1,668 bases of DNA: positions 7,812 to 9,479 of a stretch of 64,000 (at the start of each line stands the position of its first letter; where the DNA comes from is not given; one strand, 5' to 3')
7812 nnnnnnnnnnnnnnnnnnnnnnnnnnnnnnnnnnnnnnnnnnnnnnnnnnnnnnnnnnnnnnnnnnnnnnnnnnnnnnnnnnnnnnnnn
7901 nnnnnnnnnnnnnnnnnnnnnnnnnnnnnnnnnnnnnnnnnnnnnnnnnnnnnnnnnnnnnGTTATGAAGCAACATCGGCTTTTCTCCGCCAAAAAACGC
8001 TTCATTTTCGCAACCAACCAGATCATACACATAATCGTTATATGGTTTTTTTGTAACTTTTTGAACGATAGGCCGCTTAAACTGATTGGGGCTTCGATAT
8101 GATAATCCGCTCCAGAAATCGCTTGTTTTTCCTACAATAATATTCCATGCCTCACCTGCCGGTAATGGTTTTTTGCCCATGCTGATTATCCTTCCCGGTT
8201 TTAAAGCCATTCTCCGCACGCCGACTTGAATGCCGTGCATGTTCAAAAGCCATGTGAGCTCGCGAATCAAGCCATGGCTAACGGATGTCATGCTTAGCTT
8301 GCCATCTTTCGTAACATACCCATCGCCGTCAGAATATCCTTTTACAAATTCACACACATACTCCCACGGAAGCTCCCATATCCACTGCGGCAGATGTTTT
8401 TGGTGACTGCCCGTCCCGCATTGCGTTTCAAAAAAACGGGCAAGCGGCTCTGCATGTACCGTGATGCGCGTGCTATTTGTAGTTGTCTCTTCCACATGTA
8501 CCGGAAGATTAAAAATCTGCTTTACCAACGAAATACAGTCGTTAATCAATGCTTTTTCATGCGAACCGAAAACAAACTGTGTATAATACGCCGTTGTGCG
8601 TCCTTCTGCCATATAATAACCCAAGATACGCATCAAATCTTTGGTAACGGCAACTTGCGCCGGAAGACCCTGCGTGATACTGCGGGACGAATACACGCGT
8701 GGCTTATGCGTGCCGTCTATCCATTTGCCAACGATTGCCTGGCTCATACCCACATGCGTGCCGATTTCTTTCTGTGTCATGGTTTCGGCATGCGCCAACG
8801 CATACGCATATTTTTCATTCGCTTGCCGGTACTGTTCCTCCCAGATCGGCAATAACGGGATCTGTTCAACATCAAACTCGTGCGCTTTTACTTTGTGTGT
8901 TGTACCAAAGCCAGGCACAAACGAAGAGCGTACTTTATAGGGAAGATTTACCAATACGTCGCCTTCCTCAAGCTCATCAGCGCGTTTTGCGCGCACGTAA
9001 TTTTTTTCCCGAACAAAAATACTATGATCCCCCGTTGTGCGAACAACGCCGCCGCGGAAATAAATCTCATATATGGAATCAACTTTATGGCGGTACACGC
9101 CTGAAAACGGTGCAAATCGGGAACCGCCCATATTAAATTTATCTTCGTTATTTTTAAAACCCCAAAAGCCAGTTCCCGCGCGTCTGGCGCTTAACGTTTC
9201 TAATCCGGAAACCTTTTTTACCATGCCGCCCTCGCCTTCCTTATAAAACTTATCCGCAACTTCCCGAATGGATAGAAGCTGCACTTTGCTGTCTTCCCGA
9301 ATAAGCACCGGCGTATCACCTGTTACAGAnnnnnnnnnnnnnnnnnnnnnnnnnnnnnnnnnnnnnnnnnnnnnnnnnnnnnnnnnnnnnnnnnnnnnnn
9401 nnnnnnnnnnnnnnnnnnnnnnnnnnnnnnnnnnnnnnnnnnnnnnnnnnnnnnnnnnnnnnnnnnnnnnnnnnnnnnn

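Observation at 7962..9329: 456-aa intein with a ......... endonuclease splitting the AAA+ domain of FtsH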

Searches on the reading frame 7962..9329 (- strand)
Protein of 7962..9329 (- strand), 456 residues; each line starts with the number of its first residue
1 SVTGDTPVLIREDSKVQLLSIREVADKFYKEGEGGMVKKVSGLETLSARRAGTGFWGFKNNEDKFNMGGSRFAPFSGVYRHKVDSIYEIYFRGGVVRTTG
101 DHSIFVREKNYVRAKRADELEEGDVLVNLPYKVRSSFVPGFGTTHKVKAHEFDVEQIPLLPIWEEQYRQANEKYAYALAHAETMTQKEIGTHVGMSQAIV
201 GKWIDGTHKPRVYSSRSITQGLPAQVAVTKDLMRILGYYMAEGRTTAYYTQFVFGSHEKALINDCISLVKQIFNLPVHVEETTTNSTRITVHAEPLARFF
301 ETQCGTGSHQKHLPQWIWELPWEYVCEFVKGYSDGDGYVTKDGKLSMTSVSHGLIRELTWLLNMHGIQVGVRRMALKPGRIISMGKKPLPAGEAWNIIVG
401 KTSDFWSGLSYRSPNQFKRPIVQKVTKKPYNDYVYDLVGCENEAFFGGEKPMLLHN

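Call 4: search_protein_families(library=pfam, proteins=[window:7962-9329:-], max_evalue=0.1)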
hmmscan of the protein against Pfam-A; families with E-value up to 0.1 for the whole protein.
window:7962-9329:- (456 aa): 2 families
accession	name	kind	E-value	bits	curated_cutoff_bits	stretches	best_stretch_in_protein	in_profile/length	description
PF14528.11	LAGLIDADG_3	-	9e-10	39.1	22.5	1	323-374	1-55/82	LAGLIDADG-like domain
PF14890.11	Intein_splicing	-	1.2e-09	38.5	35.8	1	76-456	39-155/155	Intein splicing domain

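Call 5: search_protein_families(library=ncbifam, proteins=[window:7962-9329:-], max_evalue=0.1)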
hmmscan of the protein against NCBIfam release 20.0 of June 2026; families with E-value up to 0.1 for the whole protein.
window:7962-9329:- (456 aa): 11 families
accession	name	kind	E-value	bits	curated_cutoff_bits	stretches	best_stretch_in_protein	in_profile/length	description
NF045703.1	rSAM_Tes_intein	exception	6.7e-21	73.8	1700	1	5-372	160-513/1040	tetraether lipid synthase Tes, intein-containing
NF011491.0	PRK14898.1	equivalog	1.4e-14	53.1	783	1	71-367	136-380/860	DNA-directed RNA polymerase subunit A''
NF011303.0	PRK14715.1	equivalog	3.3e-12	44.4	1585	1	230-368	1118-1259/1627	DNA-directed DNA polymerase II large subunit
NF006207.0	PRK08332.1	equivalog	1.7e-08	32.2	2400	1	228-368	1001-1140/1684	vitamin B12-dependent ribonucleotide reductase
NF011418.0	PRK14845.1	equivalog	1.1e-05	23.4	756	1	280-376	184-282/1049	translation initiation factor IF-2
NF011287.0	PRK14698.1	equivalog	4.5e-05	21.6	1238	1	197-376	356-538/1017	V-type ATP synthase subunit A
TIGR01445.1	intein_Nterm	domain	0.00056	20.9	24.5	1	2-106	2-83/83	intein N-terminal splicing region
NF003159.0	PRK04132.1-4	equivalog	0.0021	16.2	999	1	221-372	170-311/852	replication factor C small subunit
NF011302.0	PRK14714.1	equivalog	0.0057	14.2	1791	1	92-184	1016-1089/1350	DNA-directed DNA polymerase II large subunit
NF003157.0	PRK04132.1-2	equivalog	0.071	11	1103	0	230-373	170-313/864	replication factor C small subunit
NF006201.0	PRK08326.1-4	equivalog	0.099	11.7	346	0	203-256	46-101/313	R2-like ligand-binding oxidase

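Call 6: search_solved_structures(query=window:7962-9329:-, max_evalue=1, show_alignments=3)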
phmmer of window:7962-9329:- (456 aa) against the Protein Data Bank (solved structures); distinct sequences matched with E-value up to 1: 7.
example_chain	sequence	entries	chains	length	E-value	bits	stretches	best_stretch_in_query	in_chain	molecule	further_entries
2cw7_A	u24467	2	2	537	1.5e-10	43.7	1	226-368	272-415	Endonuclease PI-PkoII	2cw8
5o9i_A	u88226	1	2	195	4.1e-10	42.3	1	5-127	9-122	Transcription initiation factor IIB,Transcription initiation factor IIB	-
5o9j_A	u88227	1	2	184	8.7e-10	41.2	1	5-127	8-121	Transcription initiation factor IIB,Transcription initiation factor IIB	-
7qsu_A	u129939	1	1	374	3e-07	32.9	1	200-456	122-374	V-ATPase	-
1dq3_A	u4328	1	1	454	0.00027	23.1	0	322-379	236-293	ENDONUCLEASE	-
2lcj_A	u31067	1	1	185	0.18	13.8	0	93-178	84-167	Pab polC intein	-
3ee4_A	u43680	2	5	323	0.56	12.2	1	207-256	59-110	Probable ribonucleoside-diphosphate reductase | R2-LIKE LIGAND BINDING OXIDASE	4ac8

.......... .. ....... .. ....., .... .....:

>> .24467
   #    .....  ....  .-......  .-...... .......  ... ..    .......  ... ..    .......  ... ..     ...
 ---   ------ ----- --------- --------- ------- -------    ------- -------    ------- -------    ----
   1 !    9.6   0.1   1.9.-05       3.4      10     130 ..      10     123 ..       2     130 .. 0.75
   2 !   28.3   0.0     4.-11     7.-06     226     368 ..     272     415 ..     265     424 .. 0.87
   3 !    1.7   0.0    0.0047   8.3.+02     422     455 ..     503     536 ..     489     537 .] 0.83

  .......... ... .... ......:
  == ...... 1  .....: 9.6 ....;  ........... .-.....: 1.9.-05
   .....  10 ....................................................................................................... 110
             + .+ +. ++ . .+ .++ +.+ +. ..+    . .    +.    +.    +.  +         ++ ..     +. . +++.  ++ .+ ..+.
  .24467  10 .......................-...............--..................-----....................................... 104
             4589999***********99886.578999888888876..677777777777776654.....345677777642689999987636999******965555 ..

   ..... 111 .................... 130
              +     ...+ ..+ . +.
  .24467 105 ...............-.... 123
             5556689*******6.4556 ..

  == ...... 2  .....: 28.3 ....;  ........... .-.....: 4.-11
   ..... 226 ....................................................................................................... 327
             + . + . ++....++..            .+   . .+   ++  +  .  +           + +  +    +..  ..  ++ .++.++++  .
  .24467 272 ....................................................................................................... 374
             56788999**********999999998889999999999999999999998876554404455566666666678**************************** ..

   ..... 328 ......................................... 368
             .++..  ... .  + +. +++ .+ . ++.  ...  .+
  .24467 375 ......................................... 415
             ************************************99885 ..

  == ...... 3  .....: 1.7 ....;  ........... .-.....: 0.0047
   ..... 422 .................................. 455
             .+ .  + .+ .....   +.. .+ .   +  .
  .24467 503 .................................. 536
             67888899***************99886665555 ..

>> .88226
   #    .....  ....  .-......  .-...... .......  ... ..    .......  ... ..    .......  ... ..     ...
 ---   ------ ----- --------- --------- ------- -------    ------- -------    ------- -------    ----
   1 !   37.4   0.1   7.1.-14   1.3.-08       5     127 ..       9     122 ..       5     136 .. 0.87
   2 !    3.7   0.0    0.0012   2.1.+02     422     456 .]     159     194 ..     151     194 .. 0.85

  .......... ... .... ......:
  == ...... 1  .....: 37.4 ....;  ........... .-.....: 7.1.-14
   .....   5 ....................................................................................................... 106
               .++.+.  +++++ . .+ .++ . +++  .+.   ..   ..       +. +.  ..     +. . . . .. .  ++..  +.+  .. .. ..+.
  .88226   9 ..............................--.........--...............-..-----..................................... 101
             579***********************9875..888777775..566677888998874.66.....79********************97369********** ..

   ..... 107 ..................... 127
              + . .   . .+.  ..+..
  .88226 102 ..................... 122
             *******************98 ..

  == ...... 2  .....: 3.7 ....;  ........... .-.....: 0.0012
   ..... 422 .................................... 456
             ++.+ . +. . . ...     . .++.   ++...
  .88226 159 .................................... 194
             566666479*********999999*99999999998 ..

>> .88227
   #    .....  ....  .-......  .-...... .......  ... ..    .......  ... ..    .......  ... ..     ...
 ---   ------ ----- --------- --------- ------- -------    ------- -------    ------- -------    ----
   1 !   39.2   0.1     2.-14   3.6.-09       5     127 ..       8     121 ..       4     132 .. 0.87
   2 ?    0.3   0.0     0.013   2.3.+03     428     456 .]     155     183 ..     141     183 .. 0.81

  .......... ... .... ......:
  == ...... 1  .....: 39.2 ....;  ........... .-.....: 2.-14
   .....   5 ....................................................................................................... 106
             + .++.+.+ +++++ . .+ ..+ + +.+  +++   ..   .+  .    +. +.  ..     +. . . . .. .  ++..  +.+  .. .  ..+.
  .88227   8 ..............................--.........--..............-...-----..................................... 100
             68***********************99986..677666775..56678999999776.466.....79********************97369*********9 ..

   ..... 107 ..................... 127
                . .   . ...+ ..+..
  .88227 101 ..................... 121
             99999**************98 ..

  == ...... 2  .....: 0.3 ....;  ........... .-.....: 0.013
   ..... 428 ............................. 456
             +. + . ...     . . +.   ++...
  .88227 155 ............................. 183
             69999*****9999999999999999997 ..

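Call 7: find_homologous_proteins(query=window:7962-9329:-, max_evalue=0.001)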
Query window:7962-9329:- (456 aa): 44 proteins with E <= 0.001 among 3149 candidates.
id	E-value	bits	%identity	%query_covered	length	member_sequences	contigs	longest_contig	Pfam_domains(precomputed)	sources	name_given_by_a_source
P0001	5.7e-202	690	64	98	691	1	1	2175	PF06480.21,PF14528.12,PF00004.36,PF14890.12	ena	-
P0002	5.1e-150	518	53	100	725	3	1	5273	PF06068.20,PF06480.21,PF14528.12,PF00004.36,PF14890.12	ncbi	ncbi:MAG TPA: ATP-dependent metallopeptidase FtsH/Yme1/Tma family protein, partial [Candidatus Pacei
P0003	2.9e-139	483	52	93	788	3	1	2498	PF14528.12,PF00004.36,PF17862.8,PF01434.25,PF14890.12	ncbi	ncbi:MAG: AAA family ATPase, partial [Patescibacteria group bacterium]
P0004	2.0e-133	464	48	100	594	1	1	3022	PF00004.36,PF14890.12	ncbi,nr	ncbi:AAA family ATPase, partial [Candidatus Gottesmanbacteria bacterium]|nr:AAA family ATPase [Candi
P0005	6.7e-128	446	48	100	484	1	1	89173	PF14528.12,PF14890.12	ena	-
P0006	9.7e-127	442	52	86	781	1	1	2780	PF00004.36,PF17862.8,PF01434.25,PF14890.12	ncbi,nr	ncbi:MAG: AAA family ATPase, partial [bacterium]|nr:AAA family ATPase [bacterium]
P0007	2.4e-125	437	54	84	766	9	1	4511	PF14528.12,PF00004.36,PF17862.8,PF01434.25,PF14890.12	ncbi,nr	ncbi:MAG TPA: ATP-dependent zinc metalloprotease FtsH [Firmicutes bacterium]|nr:ATP-dependent zinc m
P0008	8.4e-120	419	37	75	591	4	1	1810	PF14528.12,PF00004.36,PF14890.12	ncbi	ncbi:MAG: AAA family ATPase, partial [Minisyncoccia bacterium]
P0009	8.8e-119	415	46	100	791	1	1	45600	PF00004.36,PF17862.8,PF01434.25,PF14890.12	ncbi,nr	ncbi:MAG: ATP-dependent zinc metalloprotease FtsH [Deltaproteobacteria bacterium]|nr:ATP-dependent z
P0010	4.2e-117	410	47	96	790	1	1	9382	PF00004.36,PF17862.8,PF01434.25,PF14890.12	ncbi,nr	ncbi:MAG: ATP-dependent zinc metalloprotease FtsH [Chloroflexi bacterium]|nr:ATP-dependent zinc meta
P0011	1.4e-116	408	48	89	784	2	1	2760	PF14528.12,PF00004.36,PF17862.8,PF01434.25,PF14890.12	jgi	-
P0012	1.4e-112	395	50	83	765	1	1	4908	PF00004.36,PF17862.8,PF01434.25,PF14890.12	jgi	jgi:ATP-dependent metalloprotease FtsH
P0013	2.3e-105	371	46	85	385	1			PF14890.12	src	-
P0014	1.3e-95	339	44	86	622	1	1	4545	PF06480.21,PF00004.36,PF14890.12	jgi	jgi:DNA polymerase III delta prime subunit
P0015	3.8e-93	331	42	100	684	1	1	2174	PF14528.12,PF00004.36,PF14890.12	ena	-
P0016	1.4e-92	329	41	100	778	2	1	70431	PF14528.12,PF17862.8,PF01434.25,PF14890.12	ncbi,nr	ncbi:MAG: cell division protease FtsH [Parcubacteria group bacterium Greene1014_47]|nr:MAG: cell div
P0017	3.4e-92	328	44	82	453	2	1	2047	PF14528.12,PF00004.36,PF14890.12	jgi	-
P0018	3.5e-92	328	40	100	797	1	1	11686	PF14528.12,PF17862.8,PF01434.25,PF14890.12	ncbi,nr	ncbi:MAG: hypothetical protein HYV34_03750, partial [Candidatus Kerfeldbacteria bacterium]|nr:hypoth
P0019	2.2e-84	302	48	68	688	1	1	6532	PF14528.12,PF00004.36,PF17862.8,PF01434.25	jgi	jgi:ATP-dependent metalloprotease FtsH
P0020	3.7e-81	291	50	63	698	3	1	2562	PF14528.12,PF00004.36,PF17862.8,PF01434.25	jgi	jgi:ATP-dependent metalloprotease FtsH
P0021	2.5e-79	285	48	64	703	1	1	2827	PF14528.12,PF00004.36,PF17862.8,PF01434.25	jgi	jgi:ATP-dependent metalloprotease FtsH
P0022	6.3e-77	277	40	86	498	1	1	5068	PF14528.12,PF00004.36,PF14890.12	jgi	-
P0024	8.7e-66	241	45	66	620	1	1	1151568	PF06068.20,PF06480.21,PF00004.36,PF14890.12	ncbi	-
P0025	1.3e-63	234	48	52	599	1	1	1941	PF14528.12,PF00004.36,PF17862.8,PF01434.25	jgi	-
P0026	3.3e-62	229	42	65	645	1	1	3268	PF06480.21,PF00004.36,PF14890.12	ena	-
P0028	9.0e-59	218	42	59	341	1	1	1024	PF00004.36,PF07728.21,PF14890.12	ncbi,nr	ncbi:AAA family ATPase, partial [Candidatus Parcubacteria bacterium]|nr:AAA family ATPase [Candidatu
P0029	1.1e-57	214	46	55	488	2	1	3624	PF06068.20,PF06480.21,PF00004.36,PF14890.12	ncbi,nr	ncbi:MAG: AAA family ATPase, partial [Candidatus Nealsonbacteria bacterium]|nr:AAA family ATPase [Ca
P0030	6.7e-43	165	47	29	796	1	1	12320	PF06480.21,PF00004.36,PF17862.8,PF01434.25,PF14890.12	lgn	-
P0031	1.3e-39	154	29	79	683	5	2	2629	PF14528.12,PF14890.12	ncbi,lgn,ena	-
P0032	3.7e-36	143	38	40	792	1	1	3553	PF06480.21,PF00004.36,PF17862.8,PF01434.25,PF07728.21,PF14890.12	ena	-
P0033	2.2e-34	137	45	29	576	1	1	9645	PF14528.12,PF14890.12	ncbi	ncbi:MAG: hypothetical protein E6K81_06570, partial [Candidatus Eisenbacteria bacterium]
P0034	3.7e-31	127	26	79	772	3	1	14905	PF01896.26,PF14890.12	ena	-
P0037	2.3e-16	78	36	30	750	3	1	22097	PF08542.17,PF25361.2,PF00004.36,PF05496.19,PF13177.13,PF03215.22,PF14890.12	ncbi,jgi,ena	-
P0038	4.1e-16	77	38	28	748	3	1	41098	PF08542.17,PF25361.2,PF00004.36,PF05496.19,PF13177.13,PF03215.22,PF13191.13,PF14890.12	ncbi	-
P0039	3.5e-15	74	24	100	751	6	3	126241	PF08542.17,PF25361.2,PF00004.36,PF05496.19,PF13177.13,PF03215.22,PF13191.13,PF14890.12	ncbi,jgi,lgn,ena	-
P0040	1.2e-13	69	24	100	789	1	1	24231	PF08542.17,PF25361.2,PF00004.36,PF21960.3,PF13177.13,PF03215.22,PF14890.12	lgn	-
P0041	4.2e-13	67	37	28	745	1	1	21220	PF08542.17,PF25361.2,PF14528.12,PF00004.36,PF05496.19,PF13177.13,PF14890.12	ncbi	-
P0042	5.5e-10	57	37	28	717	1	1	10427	PF08542.17,PF25361.2,PF00004.36,PF05496.19,PF13177.13,PF13191.13,PF14890.12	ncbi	-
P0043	5.6e-10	57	38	28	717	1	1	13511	PF08542.17,PF25361.2,PF00004.36,PF05496.19,PF13177.13,PF13191.13,PF14890.12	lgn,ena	-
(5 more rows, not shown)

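Call 24: search_protein_representatives(protein=window:7962-9329:-)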
Query: 456 residues. Proteins with E-value up to 0.001 (for the whole library): 3517; up to 1e-10: 617; up to 1e-30: 46. The best 150 are listed.
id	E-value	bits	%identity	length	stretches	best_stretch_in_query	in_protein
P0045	5.4e-223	757.3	45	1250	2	20-456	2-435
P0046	5.2e-154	529.9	54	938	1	1-456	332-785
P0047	8.9e-151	519.2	49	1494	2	1-456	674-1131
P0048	7.2e-150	516.2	52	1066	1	1-456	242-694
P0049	1.5e-137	475.7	42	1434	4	210-456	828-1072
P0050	9.0e-121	420.3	46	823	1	1-456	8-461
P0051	2.4e-108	379.4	44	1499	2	1-456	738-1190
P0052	5.5e-101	355.1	44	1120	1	1-456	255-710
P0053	3.9e-95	335.8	42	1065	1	1-456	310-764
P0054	1.6e-92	327.2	41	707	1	1-456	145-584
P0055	5.8e-88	312.2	44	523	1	66-456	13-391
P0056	2.9e-83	296.7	42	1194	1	1-456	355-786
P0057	2.0e-79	284.0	42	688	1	77-456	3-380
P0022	2.0e-77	277.4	42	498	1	1-389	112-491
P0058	9.6e-73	262.0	40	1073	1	1-456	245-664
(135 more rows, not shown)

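Call 33: find_related_loci(query=window:7962-9329:-, collection=genome_contigs, flank=4000)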
Query window:7962-9329:- (456 aa) in genome_contigs; peptide patterns used: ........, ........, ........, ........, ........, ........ (x = any residue, [..] = any of these).
29 stretches matched a pattern; 3 encode a relative of the query (tblastn E <= 1e-3); 3 distinct loci.
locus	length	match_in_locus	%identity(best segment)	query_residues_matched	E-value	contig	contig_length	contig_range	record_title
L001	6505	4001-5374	60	1-456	0e+0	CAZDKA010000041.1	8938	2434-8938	MAG TPA_asm: uncultured Candidatus Saccharibacteria bacterium isolate SRP269290_co3_436 genome assembly, contig: NODE_10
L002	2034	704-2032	50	1-446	2e-154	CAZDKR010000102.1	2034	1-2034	MAG TPA_asm: uncultured Gammaproteobacteria bacterium isolate binchicken_co184_737 genome assembly, contig: NODE_128033_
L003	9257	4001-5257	30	5-367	7e-19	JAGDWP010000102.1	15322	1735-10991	MAG: Nitrososphaerales archaeon isolate KUA_Bin06 NODE_725_length_15322_cov_15.562324, whole genome shotgun sequence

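Call 41: predict_structure(alignment_id=A1)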
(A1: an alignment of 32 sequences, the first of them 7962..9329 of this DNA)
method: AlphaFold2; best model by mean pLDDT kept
length: 456 residues; sequences in the alignment: 32
mean_pLDDT: 90.8   pTM: 0.88
mean pLDDT of the five models: 90.8, 90.7, 89.7, 89.3, 89.0
residues with pLDDT >= 90: 320; 70-90: 122; 50-70: 14; < 50: 0
segments of 3 or more residues with pLDDT < 50: none
pLDDT, mean of each block of 10 residues (from residue 1): 96 94 97 95 94 78 87 95 97 92 90 95 94 84 86 85 89 95 96 95 92 81 94 98 94 95 97 96 90 95 93 94 94 92 91 96 92 87 73 92 71 74 97 93 85 88
secondary structure, 60 per line:
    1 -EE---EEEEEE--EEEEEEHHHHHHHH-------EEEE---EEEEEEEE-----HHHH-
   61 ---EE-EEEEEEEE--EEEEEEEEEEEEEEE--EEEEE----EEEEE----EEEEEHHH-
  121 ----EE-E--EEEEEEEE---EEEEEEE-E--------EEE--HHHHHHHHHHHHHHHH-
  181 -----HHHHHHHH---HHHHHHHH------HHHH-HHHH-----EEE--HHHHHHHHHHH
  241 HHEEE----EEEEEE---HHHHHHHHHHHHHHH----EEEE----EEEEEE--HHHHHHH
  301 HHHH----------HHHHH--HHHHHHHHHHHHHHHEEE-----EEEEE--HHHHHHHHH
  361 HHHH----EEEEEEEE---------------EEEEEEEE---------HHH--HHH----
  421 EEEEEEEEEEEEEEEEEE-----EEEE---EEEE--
elements in order: E7-12 E15-20 H21-28 E36-39 E43-50 H56-59 E67-74 E77-91 E94-98 E103-107 E112-116 E131-138 E142-148 E159-161 H164-179 H186-193 H197-204 H211-214 H216-219 E225-227 H230-242 E243-245 E250-255 H259-273 E278-281 E286-291 H294-304 H315-319 H322-336 E337-339 E345-349 H352-364 E369-376 E392-399 E421-438 E444-447 E451-454
